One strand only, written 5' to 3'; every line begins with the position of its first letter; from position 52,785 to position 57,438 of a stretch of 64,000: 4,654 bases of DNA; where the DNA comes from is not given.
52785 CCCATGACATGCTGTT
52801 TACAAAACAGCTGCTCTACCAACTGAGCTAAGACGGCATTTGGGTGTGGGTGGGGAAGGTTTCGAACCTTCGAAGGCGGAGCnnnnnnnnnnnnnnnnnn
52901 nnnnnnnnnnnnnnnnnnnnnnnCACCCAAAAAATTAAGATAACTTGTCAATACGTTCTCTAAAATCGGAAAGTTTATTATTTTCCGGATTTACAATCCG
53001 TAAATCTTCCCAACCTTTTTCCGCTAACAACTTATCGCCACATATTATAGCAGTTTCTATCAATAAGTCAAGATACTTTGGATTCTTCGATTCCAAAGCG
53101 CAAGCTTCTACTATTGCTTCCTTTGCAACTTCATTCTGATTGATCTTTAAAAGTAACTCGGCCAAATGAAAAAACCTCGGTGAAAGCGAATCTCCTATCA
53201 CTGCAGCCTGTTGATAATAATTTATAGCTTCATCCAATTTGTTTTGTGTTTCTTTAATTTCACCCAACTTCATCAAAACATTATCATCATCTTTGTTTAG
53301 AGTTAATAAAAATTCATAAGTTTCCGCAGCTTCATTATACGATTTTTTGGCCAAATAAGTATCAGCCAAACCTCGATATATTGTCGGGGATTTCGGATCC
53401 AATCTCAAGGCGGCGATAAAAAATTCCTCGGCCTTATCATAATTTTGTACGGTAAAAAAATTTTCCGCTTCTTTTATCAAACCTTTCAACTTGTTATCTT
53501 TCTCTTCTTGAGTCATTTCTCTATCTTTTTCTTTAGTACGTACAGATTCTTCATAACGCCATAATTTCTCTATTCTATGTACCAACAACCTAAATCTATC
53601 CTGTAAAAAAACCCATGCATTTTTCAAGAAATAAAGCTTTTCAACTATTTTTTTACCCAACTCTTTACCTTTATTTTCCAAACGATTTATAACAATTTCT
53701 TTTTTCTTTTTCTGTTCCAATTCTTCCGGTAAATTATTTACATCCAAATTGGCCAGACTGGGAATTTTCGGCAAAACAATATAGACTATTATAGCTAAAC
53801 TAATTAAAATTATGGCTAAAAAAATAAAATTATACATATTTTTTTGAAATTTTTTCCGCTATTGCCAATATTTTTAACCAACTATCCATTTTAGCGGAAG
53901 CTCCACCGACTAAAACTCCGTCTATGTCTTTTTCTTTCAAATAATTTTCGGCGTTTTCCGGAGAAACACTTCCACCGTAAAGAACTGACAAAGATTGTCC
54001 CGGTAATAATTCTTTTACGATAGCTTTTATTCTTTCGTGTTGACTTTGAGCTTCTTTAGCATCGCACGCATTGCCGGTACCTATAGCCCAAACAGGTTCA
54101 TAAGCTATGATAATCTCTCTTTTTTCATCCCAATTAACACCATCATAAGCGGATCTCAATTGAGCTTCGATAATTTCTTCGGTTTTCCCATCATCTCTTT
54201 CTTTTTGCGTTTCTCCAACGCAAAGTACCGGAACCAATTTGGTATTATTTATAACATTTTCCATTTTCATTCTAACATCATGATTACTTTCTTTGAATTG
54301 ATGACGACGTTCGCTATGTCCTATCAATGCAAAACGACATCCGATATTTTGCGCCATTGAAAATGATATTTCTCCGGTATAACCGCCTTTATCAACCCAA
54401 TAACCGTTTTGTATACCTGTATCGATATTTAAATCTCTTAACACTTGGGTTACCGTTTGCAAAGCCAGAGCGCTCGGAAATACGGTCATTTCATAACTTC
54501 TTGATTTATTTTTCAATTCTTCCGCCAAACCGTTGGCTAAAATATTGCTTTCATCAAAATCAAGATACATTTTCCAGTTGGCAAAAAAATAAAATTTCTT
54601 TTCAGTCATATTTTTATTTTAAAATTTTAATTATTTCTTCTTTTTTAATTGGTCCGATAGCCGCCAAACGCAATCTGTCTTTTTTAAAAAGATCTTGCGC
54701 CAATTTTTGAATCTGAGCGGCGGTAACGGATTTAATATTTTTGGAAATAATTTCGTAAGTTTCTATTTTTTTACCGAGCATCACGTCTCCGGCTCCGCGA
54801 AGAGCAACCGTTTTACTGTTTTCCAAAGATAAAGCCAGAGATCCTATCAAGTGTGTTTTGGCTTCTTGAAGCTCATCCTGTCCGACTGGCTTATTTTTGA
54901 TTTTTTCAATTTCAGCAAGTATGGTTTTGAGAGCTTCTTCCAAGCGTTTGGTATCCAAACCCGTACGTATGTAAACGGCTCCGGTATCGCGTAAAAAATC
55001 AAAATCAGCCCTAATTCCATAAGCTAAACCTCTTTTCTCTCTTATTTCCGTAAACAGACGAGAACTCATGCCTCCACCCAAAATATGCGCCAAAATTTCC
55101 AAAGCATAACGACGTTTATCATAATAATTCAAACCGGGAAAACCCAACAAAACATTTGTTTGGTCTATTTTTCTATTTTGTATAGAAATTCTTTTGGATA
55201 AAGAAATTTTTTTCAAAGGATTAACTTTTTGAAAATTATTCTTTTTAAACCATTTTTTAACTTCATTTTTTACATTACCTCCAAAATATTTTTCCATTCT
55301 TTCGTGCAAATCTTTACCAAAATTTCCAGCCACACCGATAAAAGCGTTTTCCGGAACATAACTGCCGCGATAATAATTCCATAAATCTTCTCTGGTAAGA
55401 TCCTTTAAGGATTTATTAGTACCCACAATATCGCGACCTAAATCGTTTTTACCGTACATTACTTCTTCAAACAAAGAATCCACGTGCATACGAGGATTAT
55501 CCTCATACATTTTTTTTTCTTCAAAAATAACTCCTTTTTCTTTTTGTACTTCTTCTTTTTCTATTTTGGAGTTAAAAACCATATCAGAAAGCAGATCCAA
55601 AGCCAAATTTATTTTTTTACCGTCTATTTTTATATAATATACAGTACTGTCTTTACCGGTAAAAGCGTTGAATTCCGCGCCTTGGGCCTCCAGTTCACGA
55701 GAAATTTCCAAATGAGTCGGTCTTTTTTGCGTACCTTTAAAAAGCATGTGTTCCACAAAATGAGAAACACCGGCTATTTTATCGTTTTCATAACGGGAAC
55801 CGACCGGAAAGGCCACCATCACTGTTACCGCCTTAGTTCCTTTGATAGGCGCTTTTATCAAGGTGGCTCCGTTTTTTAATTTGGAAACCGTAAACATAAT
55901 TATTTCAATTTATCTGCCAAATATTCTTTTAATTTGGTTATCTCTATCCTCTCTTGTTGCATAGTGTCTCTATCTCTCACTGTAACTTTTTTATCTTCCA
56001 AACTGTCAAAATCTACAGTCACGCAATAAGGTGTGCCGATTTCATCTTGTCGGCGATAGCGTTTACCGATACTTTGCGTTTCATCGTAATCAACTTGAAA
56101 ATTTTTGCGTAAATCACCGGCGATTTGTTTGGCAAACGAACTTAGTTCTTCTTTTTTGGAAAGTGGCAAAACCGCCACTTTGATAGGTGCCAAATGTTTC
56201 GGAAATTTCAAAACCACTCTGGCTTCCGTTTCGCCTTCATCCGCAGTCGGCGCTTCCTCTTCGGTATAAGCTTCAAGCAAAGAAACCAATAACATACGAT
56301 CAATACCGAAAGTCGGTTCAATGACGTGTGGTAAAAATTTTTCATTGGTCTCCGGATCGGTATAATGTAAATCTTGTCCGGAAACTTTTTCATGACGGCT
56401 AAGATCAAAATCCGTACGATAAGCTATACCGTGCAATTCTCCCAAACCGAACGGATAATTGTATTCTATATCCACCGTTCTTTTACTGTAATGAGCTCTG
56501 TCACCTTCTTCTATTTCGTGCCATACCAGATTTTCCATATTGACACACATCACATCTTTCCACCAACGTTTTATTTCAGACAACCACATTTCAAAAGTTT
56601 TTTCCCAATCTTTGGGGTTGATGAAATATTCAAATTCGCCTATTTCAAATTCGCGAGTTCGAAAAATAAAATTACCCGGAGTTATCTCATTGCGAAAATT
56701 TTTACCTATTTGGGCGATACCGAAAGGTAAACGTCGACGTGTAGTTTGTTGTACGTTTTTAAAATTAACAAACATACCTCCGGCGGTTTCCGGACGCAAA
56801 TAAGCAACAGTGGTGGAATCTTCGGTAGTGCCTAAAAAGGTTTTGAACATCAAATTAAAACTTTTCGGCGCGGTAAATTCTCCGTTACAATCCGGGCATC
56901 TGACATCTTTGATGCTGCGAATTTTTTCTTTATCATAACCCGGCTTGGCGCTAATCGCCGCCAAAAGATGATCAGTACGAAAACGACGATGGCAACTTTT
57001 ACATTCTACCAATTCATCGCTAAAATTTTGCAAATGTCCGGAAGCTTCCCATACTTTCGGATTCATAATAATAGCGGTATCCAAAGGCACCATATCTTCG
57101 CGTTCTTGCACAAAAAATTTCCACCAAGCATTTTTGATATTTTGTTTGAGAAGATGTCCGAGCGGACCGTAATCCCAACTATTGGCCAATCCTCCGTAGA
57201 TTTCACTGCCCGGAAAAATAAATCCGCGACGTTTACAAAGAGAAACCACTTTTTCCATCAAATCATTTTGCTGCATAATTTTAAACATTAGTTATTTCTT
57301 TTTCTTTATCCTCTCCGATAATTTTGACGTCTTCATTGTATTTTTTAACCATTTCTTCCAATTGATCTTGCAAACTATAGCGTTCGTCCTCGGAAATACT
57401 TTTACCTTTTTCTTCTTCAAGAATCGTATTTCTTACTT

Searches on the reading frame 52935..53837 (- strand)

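Call 48: search_protein_families(library=pfam, proteins=[window:52935-53837:-], max_evalue=0.001)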
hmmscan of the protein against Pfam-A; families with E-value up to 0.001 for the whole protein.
window:52935-53837:- (300 aa): 18 families
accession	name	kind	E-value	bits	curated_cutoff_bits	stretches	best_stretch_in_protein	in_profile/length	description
PF07719.23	TPR_2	-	5.5e-13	48.4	27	0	120-149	4-33/34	Tetratricopeptide repeat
PF13181.12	TPR_8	-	1.2e-11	44.2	25.7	0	187-211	3-27/34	Tetratricopeptide repeat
PF13428.12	TPR_14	-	1.3e-10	41.3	23.5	0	128-159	12-43/44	Tetratricopeptide repeat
PF13432.12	TPR_16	-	2.1e-10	41.3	32.7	1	123-175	3-55/65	Tetratricopeptide repeat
PF14559.12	TPR_19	-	2.6e-10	40.9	25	2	131-188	5-62/68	Tetratricopeptide repeat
PF00515.34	TPR_1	-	9.7e-10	38.3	27.8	0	187-211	3-27/34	Tetratricopeptide repeat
PF13414.12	TPR_11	-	1.3e-09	38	26.8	0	132-163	9-40/42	TPR repeat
PF13424.12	TPR_12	-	1.3e-08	35.3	30.1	2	152-211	4-71/77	Tetratricopeptide repeat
PF13176.12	TPR_7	-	4.6e-08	33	27.9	0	189-212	3-28/36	Tetratricopeptide repeat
PF23914.1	TPR_CcmH_CycH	-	3.6e-07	30.6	42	1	130-212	63-148/158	Cytochrome c-type biogenesis protein H TPR domain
PF25068.1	ARM_TT21_4th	-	6.1e-06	27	30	1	202-252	16-65/153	Tetratricopeptide repeat protein 21 forth ARM domain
PF25062.1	ARM_TT21_N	-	2.9e-05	24.3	40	1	103-231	84-214/222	Tetratricopeptide repeat protein 21 N-terminal ARM repeat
PF24575.1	TPR_Slam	-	6.3e-05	23.8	35.2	0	183-240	43-102/104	Surface lipoprotein assembly modifier, N-terminal TPR repeats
PF13431.12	TPR_17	-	8.5e-05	23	24.4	0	140-170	2-32/34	Tetratricopeptide repeat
PF07720.18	TPR_3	-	0.00011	22.6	20.7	0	157-184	7-34/34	Tetratricopeptide repeat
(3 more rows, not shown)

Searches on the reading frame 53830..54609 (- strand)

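Call 48: search_protein_families(library=pfam, proteins=[window:53830-54609:-], max_evalue=0.001)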
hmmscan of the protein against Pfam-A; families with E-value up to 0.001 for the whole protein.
window:53830-54609:- (259 aa): 1 family
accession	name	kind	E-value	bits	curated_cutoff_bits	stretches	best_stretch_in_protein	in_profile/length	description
PF00121.24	TIM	-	1.1e-77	261.2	20.1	1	9-249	4-243/245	Triosephosphate isomerase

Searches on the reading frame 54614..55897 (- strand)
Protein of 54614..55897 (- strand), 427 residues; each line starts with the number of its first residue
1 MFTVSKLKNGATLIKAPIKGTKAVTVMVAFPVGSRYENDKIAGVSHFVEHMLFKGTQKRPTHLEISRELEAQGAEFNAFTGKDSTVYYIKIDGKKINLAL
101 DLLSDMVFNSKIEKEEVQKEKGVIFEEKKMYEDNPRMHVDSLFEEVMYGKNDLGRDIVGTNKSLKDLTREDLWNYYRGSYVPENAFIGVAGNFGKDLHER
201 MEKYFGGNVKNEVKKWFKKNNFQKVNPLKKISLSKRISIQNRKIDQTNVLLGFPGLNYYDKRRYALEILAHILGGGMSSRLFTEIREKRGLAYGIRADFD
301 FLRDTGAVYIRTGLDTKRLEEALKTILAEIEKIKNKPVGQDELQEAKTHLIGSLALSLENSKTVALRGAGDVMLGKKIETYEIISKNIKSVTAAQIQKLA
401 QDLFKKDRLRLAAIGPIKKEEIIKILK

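Call 48: search_protein_families(library=pfam, proteins=[window:54614-55897:-], max_evalue=0.001)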
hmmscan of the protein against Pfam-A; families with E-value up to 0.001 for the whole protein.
window:54614-55897:- (427 aa): 2 families
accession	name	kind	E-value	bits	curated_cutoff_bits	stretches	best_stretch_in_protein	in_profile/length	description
PF05193.26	Peptidase_M16_C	-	1.3e-40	139.7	23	1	166-348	1-179/181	Peptidase M16 inactive domain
PF00675.25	Peptidase_M16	-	1.3e-39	136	22.3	1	20-160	9-148/149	Insulinase (Peptidase family M16)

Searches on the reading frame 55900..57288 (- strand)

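Call 48: search_protein_families(library=pfam, proteins=[window:55900-57288:-], max_evalue=0.001)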
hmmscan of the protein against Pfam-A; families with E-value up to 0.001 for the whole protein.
window:55900-57288:- (462 aa): 2 families
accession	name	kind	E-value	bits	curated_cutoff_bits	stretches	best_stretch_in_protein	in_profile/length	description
PF03129.25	HGTP_anticodon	-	1e-24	86.9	21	1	370-459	1-93/94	Anticodon binding domain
PF00587.30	tRNA-synt_2b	-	2.6e-10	41.1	29.3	1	161-336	10-175/179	tRNA synthetase class II core domain (G, H, P, S and T)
